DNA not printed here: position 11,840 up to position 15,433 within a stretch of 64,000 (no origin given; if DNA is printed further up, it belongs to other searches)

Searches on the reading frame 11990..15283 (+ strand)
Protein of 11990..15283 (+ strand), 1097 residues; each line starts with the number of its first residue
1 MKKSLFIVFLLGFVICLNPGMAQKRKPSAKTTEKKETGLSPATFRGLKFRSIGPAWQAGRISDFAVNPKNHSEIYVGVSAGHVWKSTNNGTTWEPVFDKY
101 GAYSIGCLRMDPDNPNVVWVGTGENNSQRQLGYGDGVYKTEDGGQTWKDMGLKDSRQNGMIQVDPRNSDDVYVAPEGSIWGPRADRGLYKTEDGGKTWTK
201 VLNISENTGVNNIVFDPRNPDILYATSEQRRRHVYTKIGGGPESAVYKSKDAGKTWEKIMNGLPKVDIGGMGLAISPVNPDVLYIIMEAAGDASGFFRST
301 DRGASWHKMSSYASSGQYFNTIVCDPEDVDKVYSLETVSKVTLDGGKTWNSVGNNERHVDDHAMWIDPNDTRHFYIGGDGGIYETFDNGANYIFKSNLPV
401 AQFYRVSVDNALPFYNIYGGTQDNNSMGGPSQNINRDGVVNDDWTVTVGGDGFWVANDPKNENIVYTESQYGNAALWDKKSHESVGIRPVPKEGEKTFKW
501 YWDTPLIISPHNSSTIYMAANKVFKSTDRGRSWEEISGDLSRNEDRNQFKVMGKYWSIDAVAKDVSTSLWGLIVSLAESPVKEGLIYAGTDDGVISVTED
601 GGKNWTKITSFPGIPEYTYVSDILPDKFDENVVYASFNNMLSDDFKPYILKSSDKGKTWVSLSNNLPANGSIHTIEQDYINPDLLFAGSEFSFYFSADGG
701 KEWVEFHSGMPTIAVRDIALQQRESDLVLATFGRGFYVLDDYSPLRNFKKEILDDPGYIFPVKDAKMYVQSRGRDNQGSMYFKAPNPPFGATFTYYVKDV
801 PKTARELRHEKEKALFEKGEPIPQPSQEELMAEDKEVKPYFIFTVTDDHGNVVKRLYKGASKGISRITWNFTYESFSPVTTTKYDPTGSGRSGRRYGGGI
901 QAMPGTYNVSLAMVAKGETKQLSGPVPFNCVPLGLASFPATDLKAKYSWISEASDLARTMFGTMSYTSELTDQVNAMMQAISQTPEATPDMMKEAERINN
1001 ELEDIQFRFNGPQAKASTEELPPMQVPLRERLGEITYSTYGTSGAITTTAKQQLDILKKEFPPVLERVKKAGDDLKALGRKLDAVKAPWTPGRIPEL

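Call 66: search_protein_families(library=pfam, proteins=[window:11990-15283:+], max_evalue=0.00001)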
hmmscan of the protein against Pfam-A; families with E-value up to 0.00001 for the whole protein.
window:11990-15283:+ (1097 aa): 3 families
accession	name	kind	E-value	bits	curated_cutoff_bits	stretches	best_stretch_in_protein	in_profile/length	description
PF15902.12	Sortilin-Vps10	-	7.6e-37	127.6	33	2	137-234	3-100/446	Sortilin, neurotensin receptor 3,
PF02012.26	BNR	-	1.1e-12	46.3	27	0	297-308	1-12/12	BNR/Asp-box repeat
PF14870.12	PSII_BNR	-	2.9e-08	33.8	27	0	132-395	35-269/303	Photosynthesis system II assembly factor YCF48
